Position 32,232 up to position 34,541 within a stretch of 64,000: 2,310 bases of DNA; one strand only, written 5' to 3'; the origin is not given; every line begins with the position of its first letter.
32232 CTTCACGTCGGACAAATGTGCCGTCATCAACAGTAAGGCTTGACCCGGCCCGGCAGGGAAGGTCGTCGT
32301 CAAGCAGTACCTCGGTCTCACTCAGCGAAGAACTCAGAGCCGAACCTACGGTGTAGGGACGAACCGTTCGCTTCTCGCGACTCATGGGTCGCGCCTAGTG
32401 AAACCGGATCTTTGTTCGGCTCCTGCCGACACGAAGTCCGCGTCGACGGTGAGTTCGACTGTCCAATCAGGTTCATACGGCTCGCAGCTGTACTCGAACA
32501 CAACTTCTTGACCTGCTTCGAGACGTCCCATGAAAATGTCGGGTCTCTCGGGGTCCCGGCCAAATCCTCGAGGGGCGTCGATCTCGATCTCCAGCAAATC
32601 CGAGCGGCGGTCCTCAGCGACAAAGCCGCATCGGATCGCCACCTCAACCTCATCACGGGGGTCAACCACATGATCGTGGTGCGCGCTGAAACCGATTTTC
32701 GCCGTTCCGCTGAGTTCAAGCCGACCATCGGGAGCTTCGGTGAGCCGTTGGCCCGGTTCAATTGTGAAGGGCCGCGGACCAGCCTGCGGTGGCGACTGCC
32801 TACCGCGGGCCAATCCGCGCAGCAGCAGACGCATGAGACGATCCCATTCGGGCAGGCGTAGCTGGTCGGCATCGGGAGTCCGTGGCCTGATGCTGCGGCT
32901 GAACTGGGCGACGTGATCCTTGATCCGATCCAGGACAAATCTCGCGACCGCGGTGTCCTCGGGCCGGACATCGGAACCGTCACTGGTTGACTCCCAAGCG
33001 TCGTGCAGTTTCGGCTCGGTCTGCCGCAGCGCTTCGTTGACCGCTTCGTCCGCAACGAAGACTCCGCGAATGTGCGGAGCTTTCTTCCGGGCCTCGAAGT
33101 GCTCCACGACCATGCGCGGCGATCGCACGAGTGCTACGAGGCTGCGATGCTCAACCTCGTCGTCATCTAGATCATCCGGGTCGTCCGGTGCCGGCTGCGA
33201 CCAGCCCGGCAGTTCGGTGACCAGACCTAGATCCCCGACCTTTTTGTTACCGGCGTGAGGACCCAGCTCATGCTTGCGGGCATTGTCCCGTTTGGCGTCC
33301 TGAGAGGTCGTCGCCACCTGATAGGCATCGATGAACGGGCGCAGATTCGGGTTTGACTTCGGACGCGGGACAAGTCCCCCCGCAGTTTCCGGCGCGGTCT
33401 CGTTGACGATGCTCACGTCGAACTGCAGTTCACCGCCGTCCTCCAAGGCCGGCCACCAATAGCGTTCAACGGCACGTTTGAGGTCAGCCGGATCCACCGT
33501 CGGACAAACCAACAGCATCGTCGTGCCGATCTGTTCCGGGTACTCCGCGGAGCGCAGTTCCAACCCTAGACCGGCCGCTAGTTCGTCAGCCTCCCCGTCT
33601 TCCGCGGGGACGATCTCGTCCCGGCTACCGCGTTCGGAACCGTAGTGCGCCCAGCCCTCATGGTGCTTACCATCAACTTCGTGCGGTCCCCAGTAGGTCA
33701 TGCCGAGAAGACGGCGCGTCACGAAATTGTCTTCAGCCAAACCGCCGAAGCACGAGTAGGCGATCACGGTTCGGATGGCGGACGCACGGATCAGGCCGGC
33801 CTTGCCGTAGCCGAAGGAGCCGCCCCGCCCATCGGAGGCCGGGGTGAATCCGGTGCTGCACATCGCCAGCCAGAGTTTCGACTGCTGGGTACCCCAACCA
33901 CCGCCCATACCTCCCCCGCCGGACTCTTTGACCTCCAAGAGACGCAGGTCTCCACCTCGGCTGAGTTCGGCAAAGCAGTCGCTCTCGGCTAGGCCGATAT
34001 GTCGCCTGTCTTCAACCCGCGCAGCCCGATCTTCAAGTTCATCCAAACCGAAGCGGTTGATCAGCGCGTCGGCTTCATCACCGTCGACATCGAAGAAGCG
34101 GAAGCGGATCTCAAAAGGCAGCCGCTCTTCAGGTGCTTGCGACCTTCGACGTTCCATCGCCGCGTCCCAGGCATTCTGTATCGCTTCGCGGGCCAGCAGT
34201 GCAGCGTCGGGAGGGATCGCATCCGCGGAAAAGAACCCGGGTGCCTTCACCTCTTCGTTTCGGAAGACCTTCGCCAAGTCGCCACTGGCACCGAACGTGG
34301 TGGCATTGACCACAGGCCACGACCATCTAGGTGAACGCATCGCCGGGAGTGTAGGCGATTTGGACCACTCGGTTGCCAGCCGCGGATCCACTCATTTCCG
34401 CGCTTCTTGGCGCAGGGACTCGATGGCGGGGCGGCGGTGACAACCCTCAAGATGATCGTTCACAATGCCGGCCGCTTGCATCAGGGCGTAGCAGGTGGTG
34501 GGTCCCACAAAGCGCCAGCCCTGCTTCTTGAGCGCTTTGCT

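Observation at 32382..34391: GHKL ATPase with an atypical Gly-rich lid and a large unassigned C-terminal half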

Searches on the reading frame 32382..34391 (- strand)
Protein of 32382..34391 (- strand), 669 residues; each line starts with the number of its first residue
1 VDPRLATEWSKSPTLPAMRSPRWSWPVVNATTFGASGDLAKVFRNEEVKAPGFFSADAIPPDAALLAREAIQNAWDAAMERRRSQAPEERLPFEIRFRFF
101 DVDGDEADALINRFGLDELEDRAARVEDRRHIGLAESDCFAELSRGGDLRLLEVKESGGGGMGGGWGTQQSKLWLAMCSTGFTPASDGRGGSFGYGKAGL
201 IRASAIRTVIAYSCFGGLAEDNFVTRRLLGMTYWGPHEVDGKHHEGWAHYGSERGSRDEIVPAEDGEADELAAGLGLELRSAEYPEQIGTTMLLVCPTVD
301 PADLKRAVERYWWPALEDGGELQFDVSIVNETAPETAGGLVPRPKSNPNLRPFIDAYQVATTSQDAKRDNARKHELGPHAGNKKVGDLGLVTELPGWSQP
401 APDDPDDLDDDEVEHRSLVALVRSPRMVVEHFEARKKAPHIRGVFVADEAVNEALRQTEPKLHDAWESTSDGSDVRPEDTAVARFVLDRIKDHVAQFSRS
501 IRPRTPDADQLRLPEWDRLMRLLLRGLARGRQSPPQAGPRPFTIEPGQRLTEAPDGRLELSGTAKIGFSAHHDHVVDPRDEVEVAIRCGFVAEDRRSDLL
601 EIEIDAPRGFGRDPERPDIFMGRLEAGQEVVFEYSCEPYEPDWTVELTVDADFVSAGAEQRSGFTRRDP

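Call 7: search_protein_families(library=pfam, proteins=[window:32382-34391:-], max_evalue=0.1)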
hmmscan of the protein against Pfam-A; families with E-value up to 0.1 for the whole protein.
window:32382-34391:- (669 aa): 0 families

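Call 8: search_protein_families(library=padloc, proteins=[window:32382-34391:-], max_evalue=1)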
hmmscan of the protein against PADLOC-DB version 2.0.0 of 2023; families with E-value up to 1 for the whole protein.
window:32382-34391:- (669 aa): 1 family
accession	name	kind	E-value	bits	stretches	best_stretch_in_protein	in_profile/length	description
PDLC04582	PDC-M33A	-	2e-08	31.3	2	65-212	33-169/627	-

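Call 9: search_protein_families(library=ncbifam, proteins=[window:32382-34391:-], max_evalue=1)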
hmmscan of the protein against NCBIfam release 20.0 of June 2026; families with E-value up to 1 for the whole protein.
window:32382-34391:- (669 aa): 0 families

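Call 10: search_solved_structures(query=window:32382-34391:-, max_evalue=10, show_alignments=2)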
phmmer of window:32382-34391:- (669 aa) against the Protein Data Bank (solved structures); distinct sequences matched with E-value up to 10: 2.
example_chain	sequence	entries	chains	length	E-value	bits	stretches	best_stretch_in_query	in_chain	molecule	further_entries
8cjw_A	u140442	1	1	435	2.4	9.8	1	286-365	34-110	Nucleoprotein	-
8ryt_C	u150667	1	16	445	2.4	9.8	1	286-365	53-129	Nucleoprotein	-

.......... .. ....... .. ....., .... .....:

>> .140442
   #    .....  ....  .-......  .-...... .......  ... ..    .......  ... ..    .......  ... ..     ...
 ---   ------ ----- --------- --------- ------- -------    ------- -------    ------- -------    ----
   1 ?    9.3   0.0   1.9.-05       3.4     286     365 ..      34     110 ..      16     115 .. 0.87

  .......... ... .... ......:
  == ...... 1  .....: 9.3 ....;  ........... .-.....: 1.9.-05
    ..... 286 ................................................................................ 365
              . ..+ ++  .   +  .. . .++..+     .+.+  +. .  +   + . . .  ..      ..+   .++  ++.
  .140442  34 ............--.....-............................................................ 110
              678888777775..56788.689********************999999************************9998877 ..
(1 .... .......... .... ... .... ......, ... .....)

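Call 11: find_homologous_proteins(query=window:32382-34391:-)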
Query window:32382-34391:- (669 aa): 536 proteins with E <= 0.001 among 8000 candidates; the best 120 are listed.
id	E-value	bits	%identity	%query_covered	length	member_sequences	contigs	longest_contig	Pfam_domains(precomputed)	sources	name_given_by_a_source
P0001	0.0e+0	1534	100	100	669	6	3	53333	-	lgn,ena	-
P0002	0.0e+0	1066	73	96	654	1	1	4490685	-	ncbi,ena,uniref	ncbi:hypothetical protein [Candidatus Poriferisodalis sp.]|uniref:hypothetical protein n=1 Tax=Candi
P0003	0.0e+0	1052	73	96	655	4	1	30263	-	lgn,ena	-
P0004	9.7e-282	955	68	95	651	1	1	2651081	-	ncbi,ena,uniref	ncbi:hypothetical protein [Candidatus Poriferisodalis sp.]|uniref:hypothetical protein n=1 Tax=Candi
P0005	5.6e-225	767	69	74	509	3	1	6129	-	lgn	-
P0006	1.9e-195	670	84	53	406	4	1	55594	-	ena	-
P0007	3.2e-195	669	51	94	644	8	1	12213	-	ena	-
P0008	2.2e-193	663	50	97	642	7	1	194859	-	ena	-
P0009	1.9e-190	653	51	96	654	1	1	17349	-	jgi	-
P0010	6.3e-189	648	49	96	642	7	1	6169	-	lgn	-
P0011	2.2e-186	640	49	95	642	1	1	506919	-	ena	-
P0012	5.9e-181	622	48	96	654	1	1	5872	-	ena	-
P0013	4.2e-176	606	48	96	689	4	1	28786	-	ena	-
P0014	1.4e-175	604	49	95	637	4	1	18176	-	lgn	-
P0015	1.8e-175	604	49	95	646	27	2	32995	-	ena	-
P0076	1.3e-138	482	42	95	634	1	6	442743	-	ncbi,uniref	ncbi:MAG: hypothetical protein ABJH68_05845 [Ilumatobacter sp.]|uniref:hypothetical protein n=1 Tax=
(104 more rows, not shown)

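Call 16: find_encoding_contigs(protein=P0008, flank=8000, max_places=3)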
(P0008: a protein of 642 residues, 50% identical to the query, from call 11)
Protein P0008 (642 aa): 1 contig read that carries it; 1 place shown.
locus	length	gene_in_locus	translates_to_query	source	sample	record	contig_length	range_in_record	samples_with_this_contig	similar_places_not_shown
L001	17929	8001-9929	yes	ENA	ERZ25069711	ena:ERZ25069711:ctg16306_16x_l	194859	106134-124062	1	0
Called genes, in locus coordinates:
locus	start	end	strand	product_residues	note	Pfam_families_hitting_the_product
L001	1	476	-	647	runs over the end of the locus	PF00005:ABC_tran, PF02367:TsaE (faint), PF02463:SMC_N (faint), PF13175:AAA_15 (faint), PF13245:AAA_19 (faint), PF12848:ABC_tran_Xtn, PF00005:ABC_tran, PF16326:ABC_tran_CTD, +7 more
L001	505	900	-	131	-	-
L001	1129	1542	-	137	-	PF01850:PIN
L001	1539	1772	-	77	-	PF22513:FitA-like_RHH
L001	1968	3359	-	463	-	PF01979:Amidohydro_1, PF07969:Amidohydro_3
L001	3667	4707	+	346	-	PF00145:DNA_methylase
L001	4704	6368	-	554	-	-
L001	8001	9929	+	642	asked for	-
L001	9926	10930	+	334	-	-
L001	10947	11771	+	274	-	PF19866:DUF6339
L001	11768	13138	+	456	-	PF00145:DNA_methylase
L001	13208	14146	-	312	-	PF02653:BPD_transp_2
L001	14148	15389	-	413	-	PF02653:BPD_transp_2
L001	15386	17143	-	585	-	PF00005:ABC_tran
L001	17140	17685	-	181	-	PF01979:Amidohydro_1, PF07969:Amidohydro_3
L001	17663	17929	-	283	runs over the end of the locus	PF01979:Amidohydro_1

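Call 17: find_encoding_contigs(protein=P0002, flank=8000, max_places=3)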
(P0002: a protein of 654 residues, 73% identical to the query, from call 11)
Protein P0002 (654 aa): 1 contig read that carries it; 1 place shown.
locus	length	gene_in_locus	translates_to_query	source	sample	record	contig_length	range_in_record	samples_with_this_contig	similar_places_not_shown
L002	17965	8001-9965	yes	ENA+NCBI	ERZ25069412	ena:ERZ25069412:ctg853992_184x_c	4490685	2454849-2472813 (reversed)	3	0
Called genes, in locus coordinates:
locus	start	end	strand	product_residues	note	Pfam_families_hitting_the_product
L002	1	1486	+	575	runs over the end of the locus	-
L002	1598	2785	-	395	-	PF04326:SLFN_AlbA_2, PF13749:HATPase_c_4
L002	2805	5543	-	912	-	PF02463:SMC_N (faint), PF13304:AAA_21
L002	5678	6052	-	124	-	-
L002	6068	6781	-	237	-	-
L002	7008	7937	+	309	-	PF20628:Dyp_perox_C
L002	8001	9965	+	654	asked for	-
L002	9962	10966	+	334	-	-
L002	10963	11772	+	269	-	PF19866:DUF6339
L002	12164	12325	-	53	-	-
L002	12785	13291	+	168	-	PF00145:DNA_methylase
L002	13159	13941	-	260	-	PF01610:DDE_Tnp_ISL3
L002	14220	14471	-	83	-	PF02597:ThiS (weak)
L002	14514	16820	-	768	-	PF01315:Ald_Xan_dh_C, PF02738:MoCoBD_1, PF20256:MoCoBD_2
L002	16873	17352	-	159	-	PF00111:Fer2 (weak), PF01799:Fer2_2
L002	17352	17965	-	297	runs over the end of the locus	PF00941:FAD_binding_5, PF03450:CO_deh_flav_C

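Call 18: find_encoding_contigs(protein=P0076, flank=8000, max_places=3)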
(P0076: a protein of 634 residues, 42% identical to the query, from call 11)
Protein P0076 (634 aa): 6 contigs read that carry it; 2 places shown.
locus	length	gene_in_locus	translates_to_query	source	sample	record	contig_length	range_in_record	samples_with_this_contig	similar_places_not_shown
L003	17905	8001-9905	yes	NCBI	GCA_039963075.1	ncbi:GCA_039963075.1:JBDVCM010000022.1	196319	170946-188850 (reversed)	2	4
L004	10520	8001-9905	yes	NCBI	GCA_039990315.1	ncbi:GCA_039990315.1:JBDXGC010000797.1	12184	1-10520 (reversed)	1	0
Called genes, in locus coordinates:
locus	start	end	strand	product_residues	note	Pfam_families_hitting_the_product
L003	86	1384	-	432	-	PF19866:DUF6339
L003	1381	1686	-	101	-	-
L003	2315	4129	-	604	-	-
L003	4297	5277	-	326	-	PF14390:DUF4420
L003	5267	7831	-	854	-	PF10593:Z1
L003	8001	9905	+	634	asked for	-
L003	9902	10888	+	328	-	-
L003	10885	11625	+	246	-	PF19866:DUF6339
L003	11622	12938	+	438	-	PF00145:DNA_methylase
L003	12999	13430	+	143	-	PF03852:Vsr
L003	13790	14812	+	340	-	PF12787:EcsC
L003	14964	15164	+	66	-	-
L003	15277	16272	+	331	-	PF01467:CTP_transf_like (weak), PF13521:AAA_28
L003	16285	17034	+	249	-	PF04973:NMN_transporter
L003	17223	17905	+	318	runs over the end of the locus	PF00149:Metallophos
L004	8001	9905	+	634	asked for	-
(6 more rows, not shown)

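Call 27: search_protein_representatives(alignment_id=A1)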
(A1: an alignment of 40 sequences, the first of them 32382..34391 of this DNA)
Query: 40 sequences, 639 profile positions. Proteins with E-value up to 0.001 (for the whole library): 3450; up to 1e-10: 1930; up to 1e-30: 610. The best 150 are listed.
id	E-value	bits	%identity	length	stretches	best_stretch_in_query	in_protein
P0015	5.7e-293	989.5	-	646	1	5-637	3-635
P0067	8.0e-257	870.1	-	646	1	3-632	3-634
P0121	5.1e-251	850.9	-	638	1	5-631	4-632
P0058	1.7e-250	849.2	-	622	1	5-631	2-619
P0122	4.5e-246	834.5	-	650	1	4-635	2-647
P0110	7.2e-244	827.3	-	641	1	7-628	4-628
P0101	3.4e-238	808.5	-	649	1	6-634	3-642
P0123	1.5e-236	803.0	-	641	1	8-635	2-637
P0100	5.8e-236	801.2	-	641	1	8-631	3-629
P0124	5.3e-230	781.4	-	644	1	7-632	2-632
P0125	9.9e-230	780.5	-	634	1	7-631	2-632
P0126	1.4e-229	780.1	-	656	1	5-634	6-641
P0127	1.5e-229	779.9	-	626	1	5-631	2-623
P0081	2.2e-229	779.4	-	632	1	4-629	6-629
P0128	4.1e-229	778.5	-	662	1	1-628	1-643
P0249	4.6e-99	348.9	-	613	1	52-627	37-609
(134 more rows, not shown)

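Call 28: predict_structure(alignment_id=A1)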
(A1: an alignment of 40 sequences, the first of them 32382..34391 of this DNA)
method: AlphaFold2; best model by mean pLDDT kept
length: 669 residues; sequences in the alignment: 40
mean_pLDDT: 83.2   pTM: 0.71
mean pLDDT of the five models: 83.2, 82.4, 81.1, 80.7, 80.6
residues with pLDDT >= 90: 345; 70-90: 196; 50-70: 68; < 50: 60
segments of 3 or more residues with pLDDT < 50: 1-18, 35-38, 182-184, 186-193, 407-410, 525-533, 657-669
pLDDT, mean of each block of 10 residues (from residue 1): 44 44 80 53 63 88 91 90 90 96 93 92 89 87 84 95 87 83 47 67 93 94 95 88 88 75 95 95 95 96 96 88 91 80 94 97 89 94 95 85 53 83 91 92 96 86 74 81 96 95 72 68 51 58 91 92 94 83 93 71 94 91 92 95 91 67 35
secondary structure, 60 per line:
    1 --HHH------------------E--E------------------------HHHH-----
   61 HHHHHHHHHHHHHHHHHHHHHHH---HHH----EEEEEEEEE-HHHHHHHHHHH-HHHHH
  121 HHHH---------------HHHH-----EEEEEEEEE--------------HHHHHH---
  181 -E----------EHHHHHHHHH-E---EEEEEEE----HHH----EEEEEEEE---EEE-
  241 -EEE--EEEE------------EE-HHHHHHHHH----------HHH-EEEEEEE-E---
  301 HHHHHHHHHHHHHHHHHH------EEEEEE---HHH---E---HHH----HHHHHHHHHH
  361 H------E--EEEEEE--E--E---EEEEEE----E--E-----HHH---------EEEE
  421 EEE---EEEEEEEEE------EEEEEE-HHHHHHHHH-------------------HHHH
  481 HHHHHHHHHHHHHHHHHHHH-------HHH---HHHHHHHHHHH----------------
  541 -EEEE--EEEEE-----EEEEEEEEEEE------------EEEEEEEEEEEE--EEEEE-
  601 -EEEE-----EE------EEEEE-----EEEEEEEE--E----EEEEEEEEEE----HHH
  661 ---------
elements in order (helices of 4 or more, strands of 3 or more residues): H52-55 H61-83 E94-102 H104-114 H116-124 H140-143 E149-157 H172-177 H194-202 E208-214 E226-233 E237-239 E242-244 E247-250 H266-274 E289-295 H301-318 E325-330 H351-361 E371-376 E386-391 E417-423 E427-435 E442-447 H449-457 H477-500 H514-524 E542-545 E548-552 E558-568 E581-592 E595-599 E602-605 E619-623 E629-636 E644-653

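Call 30: search_protein_families(library=padloc, proteins=[L002:9962-10966:+, L002:10963-11772:+, L001:9926-10930:+, L001:10947-11771:+, L003:9902-10888:+, L003:10885-11625:+, P0008, P0076, P0002], max_evalue=1)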
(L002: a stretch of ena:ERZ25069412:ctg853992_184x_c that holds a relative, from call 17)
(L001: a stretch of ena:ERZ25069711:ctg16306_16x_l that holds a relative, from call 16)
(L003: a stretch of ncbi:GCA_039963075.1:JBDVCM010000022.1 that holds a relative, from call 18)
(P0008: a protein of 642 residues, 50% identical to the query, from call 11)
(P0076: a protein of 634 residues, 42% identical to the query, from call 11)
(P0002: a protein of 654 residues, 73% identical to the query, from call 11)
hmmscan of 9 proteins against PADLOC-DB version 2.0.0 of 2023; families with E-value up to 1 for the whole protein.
L002:9962-10966:+ (334 aa): 0 families

L002:10963-11772:+ (269 aa): 0 families

L001:9926-10930:+ (334 aa): 0 families

L001:10947-11771:+ (274 aa): 0 families

L003:9902-10888:+ (328 aa): 0 families

L003:10885-11625:+ (246 aa): 0 families

P0008 (642 aa): 1 family
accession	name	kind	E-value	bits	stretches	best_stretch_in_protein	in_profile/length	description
PDLC04582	PDC-M33A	-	8e-10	36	2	51-201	33-172/627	-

P0076 (634 aa): 1 family
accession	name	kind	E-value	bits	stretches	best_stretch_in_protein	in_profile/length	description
PDLC04582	PDC-M33A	-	9.3e-13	45.7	2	49-202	31-171/627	-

P0002 (654 aa): 1 family
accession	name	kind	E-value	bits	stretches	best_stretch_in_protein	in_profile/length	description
PDLC04582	PDC-M33A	-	4.4e-08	30.2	2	404-477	331-407/627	-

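Call 31: search_protein_families(library=pfam, proteins=[L002:9962-10966:+, L002:10963-11772:+, L001:9926-10930:+, L001:10947-11771:+, L003:9902-10888:+, L003:10885-11625:+, P0008, P0076, P0249], max_evalue=1)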
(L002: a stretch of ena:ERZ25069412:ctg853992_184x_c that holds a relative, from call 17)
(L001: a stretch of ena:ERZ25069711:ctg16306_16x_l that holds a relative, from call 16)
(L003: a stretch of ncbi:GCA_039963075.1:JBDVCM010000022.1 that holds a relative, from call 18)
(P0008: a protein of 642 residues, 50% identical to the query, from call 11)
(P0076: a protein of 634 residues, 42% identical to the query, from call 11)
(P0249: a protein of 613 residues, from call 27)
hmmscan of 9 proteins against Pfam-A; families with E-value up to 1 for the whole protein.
L002:9962-10966:+ (334 aa): 0 families

L002:10963-11772:+ (269 aa): 0 families

L001:9926-10930:+ (334 aa): 0 families

L001:10947-11771:+ (274 aa): 2 families
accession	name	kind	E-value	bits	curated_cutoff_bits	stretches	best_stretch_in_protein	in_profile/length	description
PF02814.20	UreE_N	-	0.023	14.7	26.9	1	238-265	9-36/62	UreE urease accessory protein, N-terminal domain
PF11896.14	GlgE_dom_N_S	-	0.95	10.2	25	0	80-131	56-107/179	Alpha-1,4-glucan:maltose-1-phosphate maltosyltransferase, domain N/S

L003:9902-10888:+ (328 aa): 0 families

L003:10885-11625:+ (246 aa): 1 family
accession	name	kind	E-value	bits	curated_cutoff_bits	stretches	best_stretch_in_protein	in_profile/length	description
PF19866.4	DUF6339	-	0.0052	17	23.2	0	78-110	8-40/175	Family of unknown function (DUF6339)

P0008 (642 aa): 0 families

P0076 (634 aa): 0 families

P0249 (613 aa): 0 families

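Call 43: find_homologous_proteins(query=L002:9962-10963:+)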
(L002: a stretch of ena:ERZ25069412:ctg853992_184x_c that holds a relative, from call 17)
Query L002:9962-10963:+ (334 aa): 15 proteins with E <= 0.001 among 7425 candidates.
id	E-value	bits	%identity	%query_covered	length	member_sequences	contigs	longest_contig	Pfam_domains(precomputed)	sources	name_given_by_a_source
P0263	1.9e-185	633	86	100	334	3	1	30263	-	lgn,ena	-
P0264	1.0e-184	631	84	100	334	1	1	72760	-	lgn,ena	-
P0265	3.5e-166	570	78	100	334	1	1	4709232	-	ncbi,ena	-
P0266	1.7e-142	492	67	99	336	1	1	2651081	-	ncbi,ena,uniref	ncbi:hypothetical protein [Candidatus Poriferisodalis sp.]|uniref:hypothetical protein n=1 Tax=Candi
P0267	5.2e-138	478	65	100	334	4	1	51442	-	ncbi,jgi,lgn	-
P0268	4.7e-135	468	68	100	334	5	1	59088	-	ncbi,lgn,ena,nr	ncbi:MAG: hypothetical protein OXF75_02575 [Acidimicrobiaceae bacterium]|nr:hypothetical protein [Ac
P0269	6.7e-134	464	66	100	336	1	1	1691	-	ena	-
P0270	6.6e-133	461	65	100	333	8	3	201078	-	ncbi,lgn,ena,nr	ncbi:MAG: hypothetical protein OXH61_06055 [Acidimicrobiaceae bacterium]|nr:hypothetical protein [Ac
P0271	2.2e-131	456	66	99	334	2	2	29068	-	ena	-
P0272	4.8e-130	451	64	99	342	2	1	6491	-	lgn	-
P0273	4.7e-129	448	63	99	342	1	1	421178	-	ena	-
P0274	1.0e-126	440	63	99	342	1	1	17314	-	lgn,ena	-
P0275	3.4e-125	435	64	100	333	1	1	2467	-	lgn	-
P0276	1.1e-120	421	99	59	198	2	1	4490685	-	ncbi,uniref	ncbi:hypothetical protein [Candidatus Poriferisodalis sp.]|uniref:hypothetical protein n=1 Tax=Candi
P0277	2.2e-18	85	28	100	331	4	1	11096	-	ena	-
